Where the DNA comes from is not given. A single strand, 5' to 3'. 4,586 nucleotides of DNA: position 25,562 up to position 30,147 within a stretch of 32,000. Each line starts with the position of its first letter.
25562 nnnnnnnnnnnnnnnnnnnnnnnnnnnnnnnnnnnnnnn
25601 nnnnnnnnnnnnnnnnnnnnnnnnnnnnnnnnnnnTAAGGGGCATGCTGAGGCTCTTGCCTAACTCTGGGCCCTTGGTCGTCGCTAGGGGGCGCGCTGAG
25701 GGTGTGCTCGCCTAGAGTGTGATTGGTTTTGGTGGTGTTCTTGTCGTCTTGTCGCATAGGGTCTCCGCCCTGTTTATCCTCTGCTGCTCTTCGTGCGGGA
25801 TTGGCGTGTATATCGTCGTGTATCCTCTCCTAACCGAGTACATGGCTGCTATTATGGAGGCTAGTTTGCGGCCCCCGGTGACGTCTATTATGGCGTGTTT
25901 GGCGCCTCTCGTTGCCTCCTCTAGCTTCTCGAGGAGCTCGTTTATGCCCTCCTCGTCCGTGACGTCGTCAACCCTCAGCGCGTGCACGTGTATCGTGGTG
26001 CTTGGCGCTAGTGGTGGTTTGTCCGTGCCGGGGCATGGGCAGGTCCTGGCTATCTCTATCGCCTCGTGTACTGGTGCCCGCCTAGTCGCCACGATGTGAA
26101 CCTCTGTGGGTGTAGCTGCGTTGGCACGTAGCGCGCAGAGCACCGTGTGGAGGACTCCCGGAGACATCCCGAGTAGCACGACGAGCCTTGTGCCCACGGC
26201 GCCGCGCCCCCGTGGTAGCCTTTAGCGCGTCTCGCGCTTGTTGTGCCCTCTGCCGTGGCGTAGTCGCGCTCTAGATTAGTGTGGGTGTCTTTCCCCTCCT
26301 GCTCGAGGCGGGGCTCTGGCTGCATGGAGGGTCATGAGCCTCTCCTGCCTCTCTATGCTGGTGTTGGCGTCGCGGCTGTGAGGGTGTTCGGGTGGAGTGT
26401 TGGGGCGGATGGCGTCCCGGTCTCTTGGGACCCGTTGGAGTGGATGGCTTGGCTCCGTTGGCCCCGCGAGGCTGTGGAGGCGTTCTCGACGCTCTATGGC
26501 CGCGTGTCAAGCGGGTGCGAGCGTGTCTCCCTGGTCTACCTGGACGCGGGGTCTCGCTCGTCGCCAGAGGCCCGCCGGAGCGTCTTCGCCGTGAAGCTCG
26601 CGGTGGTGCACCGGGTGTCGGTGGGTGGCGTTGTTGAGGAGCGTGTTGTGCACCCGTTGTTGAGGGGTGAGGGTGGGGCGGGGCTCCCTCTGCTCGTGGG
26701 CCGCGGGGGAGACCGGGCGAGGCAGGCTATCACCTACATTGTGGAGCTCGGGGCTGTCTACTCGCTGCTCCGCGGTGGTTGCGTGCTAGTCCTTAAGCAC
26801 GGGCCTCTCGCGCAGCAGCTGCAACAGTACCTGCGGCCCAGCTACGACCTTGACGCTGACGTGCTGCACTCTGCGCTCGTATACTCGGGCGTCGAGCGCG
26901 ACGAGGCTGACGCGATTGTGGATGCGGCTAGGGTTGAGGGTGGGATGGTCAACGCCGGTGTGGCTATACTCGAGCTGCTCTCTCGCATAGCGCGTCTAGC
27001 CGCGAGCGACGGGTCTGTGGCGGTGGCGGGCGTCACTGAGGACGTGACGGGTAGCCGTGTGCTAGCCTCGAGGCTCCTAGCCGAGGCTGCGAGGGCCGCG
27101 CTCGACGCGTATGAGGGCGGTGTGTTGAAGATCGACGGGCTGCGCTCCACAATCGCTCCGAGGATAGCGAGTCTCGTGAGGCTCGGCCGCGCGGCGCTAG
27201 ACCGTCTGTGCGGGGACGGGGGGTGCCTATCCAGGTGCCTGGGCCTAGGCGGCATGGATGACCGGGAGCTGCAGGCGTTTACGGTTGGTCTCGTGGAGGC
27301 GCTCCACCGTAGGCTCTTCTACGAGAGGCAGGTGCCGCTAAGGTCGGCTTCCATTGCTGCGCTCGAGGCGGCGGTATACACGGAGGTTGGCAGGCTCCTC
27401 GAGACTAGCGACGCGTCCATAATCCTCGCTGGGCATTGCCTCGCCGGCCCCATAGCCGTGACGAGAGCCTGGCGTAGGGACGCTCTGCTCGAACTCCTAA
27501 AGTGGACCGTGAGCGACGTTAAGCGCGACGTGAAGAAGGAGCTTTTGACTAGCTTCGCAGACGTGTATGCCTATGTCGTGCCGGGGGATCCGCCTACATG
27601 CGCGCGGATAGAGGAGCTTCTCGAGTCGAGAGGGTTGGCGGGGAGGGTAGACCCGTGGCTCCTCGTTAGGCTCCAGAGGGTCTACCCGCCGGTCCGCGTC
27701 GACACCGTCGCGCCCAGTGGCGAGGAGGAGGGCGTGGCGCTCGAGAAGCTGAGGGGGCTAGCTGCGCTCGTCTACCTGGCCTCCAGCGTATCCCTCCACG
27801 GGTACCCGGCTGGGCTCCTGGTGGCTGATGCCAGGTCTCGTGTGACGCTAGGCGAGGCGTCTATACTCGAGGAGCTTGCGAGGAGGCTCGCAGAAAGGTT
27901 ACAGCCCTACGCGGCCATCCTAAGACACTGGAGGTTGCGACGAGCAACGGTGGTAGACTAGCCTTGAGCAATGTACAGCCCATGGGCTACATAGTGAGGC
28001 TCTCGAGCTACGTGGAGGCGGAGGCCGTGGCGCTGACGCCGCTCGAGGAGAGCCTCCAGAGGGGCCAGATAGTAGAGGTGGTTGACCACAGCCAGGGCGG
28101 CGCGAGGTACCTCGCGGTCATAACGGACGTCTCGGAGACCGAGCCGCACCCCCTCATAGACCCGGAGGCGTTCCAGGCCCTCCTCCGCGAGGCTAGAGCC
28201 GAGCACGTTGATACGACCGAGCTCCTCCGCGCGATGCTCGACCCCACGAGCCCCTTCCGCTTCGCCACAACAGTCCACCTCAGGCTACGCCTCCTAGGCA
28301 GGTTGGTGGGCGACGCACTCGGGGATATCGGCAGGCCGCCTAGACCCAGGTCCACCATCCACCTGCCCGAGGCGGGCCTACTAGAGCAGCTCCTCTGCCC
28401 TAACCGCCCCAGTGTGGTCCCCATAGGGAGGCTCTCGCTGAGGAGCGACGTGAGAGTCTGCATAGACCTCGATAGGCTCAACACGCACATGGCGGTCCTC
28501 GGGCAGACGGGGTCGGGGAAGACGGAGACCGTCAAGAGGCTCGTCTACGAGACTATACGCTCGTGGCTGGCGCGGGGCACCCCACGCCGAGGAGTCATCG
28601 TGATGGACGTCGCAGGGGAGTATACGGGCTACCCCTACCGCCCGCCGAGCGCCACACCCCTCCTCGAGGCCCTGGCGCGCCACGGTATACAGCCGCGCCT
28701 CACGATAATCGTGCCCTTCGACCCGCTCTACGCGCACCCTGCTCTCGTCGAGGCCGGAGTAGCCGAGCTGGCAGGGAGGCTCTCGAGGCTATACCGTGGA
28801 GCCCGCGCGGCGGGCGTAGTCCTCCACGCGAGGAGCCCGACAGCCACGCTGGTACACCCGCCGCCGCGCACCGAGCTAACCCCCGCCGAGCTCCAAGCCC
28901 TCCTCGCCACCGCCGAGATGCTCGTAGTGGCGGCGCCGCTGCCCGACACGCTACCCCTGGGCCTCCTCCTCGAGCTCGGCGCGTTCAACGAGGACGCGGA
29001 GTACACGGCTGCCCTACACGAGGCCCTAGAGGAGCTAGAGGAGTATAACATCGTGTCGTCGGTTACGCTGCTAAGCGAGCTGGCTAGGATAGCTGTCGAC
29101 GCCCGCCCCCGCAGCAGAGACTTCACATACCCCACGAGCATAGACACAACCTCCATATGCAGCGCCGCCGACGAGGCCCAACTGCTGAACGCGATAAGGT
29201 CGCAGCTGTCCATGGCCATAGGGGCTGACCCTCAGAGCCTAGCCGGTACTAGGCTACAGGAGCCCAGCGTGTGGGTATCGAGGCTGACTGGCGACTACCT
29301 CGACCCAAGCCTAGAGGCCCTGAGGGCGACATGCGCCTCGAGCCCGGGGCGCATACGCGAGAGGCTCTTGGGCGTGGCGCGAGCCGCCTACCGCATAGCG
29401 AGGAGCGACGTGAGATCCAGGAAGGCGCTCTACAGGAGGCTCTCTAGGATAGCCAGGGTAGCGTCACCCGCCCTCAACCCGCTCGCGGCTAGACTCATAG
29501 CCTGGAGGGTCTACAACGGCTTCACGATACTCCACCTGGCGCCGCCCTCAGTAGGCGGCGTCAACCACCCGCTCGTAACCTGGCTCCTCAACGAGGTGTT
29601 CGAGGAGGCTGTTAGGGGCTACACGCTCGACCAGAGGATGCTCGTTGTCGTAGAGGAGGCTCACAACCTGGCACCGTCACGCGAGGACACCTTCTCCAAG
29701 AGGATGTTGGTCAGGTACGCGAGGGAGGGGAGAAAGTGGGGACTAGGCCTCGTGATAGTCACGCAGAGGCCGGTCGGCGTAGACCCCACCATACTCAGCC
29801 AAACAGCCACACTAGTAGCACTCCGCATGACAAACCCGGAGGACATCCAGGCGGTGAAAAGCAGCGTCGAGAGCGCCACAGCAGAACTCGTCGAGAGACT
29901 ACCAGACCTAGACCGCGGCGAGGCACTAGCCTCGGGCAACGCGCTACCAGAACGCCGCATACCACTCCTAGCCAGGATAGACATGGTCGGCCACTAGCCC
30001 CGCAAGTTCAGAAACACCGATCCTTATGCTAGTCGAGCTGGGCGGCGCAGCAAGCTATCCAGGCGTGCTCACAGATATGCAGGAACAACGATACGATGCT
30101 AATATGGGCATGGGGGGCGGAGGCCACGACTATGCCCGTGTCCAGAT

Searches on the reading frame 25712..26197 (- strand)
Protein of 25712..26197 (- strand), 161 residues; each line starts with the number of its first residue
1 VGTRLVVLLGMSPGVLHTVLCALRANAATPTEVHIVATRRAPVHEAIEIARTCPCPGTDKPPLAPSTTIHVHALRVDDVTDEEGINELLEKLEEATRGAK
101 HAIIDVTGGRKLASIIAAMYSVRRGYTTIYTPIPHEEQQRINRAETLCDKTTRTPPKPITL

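Call 17: search_protein_families(library=pfam, proteins=[window:25712-26197:-], max_evalue=0.01)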
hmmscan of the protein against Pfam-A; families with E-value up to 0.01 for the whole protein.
window:25712-26197:- (161 aa): 2 families
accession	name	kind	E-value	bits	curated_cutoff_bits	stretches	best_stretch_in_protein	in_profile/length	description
PF09623.16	Cas_NE0113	-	8.2e-05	22.9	23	1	12-119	1-116/208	CRISPR-associated protein NE0113 (Cas_NE0113)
PF23400.1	CARF_Card1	-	0.0012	19.3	24.6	1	80-142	65-130/146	Card1 CARF domain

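Call 72: search_protein_families(library=padloc, proteins=[window:25712-26197:-], max_evalue=0.001)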
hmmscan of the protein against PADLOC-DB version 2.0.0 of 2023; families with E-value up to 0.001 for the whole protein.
window:25712-26197:- (161 aa): 22 families
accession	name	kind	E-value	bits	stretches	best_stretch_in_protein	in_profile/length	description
PDLC01980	CARF_m13--CARF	-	1.2e-44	150.2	1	3-149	2-142/168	-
PDLC01063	Csx1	-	7.6e-10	37.1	1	4-144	3-133/167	Type I associated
PDLC01354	Csx1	-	3e-09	35.1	1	4-119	4-118/189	CAS-III; associated_signaling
PDLC01336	Csx1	-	2.8e-08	32.2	1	5-121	4-111/123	CAS-III; associated_signaling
PDLC01905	CARF5--CARF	-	3e-08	31.6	1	4-150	3-148/176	-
PDLC01906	CARF5--CARF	-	5.6e-08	30.7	1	2-142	2-138/246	-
PDLC01851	CARF3--CARF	-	2.1e-07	28.6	1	4-118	4-121/279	-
PDLC01168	CARF_2M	-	7.9e-07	27.1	1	75-142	128-192/200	"CARF, 2 TMs"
PDLC01036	WYL/Csx1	-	3.4e-06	25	1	5-120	6-126/279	CARF+WYL C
PDLC01880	CARF4--CARF_PDDEXK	-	1.5e-05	22.5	1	68-143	51-125/364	-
PDLC01972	CARF_m1--CARF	-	5.7e-05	21.2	1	69-130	52-114/145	-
PDLC01970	CARF_TM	-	6.1e-05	21.4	1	81-125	117-151/179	-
PDLC01794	CARF1--CARF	-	8.2e-05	20.5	1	76-131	66-120/168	-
PDLC01946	CARF8--CARF_TM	-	8.8e-05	20.2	1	66-140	112-188/202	-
PDLC01633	Csx1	-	0.0001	20.1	1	12-119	1-105/177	CAS-III; associated_signaling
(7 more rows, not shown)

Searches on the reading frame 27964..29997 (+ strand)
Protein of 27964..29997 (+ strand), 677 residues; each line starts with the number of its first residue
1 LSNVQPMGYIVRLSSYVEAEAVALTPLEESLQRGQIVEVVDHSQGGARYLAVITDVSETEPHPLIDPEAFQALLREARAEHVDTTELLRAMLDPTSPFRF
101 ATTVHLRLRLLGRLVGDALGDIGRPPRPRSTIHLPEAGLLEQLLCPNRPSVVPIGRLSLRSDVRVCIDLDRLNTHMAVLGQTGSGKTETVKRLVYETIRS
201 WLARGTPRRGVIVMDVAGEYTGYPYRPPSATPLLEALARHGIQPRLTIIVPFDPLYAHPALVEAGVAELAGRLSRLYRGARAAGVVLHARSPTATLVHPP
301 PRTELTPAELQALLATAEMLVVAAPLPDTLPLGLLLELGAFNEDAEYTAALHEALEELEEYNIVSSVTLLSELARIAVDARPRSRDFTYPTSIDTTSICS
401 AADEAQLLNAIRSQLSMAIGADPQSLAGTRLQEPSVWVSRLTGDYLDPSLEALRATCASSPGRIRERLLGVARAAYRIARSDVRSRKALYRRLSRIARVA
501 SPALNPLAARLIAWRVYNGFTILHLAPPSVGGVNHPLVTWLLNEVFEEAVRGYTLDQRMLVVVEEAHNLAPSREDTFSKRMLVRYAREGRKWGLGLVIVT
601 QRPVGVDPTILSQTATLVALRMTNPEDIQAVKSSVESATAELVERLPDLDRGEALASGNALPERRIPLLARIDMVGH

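Call 17: search_protein_families(library=pfam, proteins=[window:27964-29997:+], max_evalue=0.01)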
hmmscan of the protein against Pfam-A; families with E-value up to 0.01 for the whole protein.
window:27964-29997:+ (677 aa): 5 families
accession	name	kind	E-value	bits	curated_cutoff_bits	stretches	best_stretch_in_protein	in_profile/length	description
PF01935.23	DUF87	-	1.4e-16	61.7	23.2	1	153-224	2-68/220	Helicase HerA, central domain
PF05872.18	HerA_C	-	4.9e-09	35.8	22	1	538-657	237-362/502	Helicase HerA-like C-terminal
PF01580.24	FtsK_SpoIIIE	-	2.1e-08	34.3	24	1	152-195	18-61/221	FtsK/SpoIIIE family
PF13401.12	AAA_22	-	0.00023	21.9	27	0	174-219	6-44/130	AAA domain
PF10412.15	TrwB_AAD_bind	-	0.00057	19.3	20.5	1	167-223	9-58/387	Type IV secretion-system coupling protein DNA-binding domain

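Call 72: search_protein_families(library=padloc, proteins=[window:27964-29997:+], max_evalue=0.001)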
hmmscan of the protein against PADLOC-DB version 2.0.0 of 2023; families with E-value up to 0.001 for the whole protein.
window:27964-29997:+ (677 aa): 14 families
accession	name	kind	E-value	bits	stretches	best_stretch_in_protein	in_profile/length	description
PDLC04105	HerA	-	6.9e-42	141.8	2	559-662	420-530/576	-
PDLC02185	HerA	-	1.2e-30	104.8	2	536-662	422-554/585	-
PDLC04100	HerA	-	7.6e-30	102.1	2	542-662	422-548/580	-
PDLC04102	HerA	-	8.3e-30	101.7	2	561-662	508-612/654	-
PDLC02188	HerA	-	3.3e-28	96.9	2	556-673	426-543/578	-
PDLC04106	HerA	-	3.3e-28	96.6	2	558-661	511-620/667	-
PDLC04098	HerA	-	1.1e-27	94.9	2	560-673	529-647/686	-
PDLC04103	HerA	-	1.8e-23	80.7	2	556-663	439-550/579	-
PDLC04140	mad8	-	1.6e-22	78.5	1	171-658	25-288/314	mads_8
PDLC04104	HerA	-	1e-21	75.2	1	556-662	216-331/379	-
PDLC04097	HerA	-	1.6e-21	74.6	2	561-673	477-593/618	-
PDLC01055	HerA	-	1.1e-20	72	2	109-221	92-200/532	Type III coevolved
PDLC02684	DndH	-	4.4e-06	22.5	0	544-601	1576-1636/1715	DndH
PDLC04101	HerA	-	0.00073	16.4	0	153-221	147-210/400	-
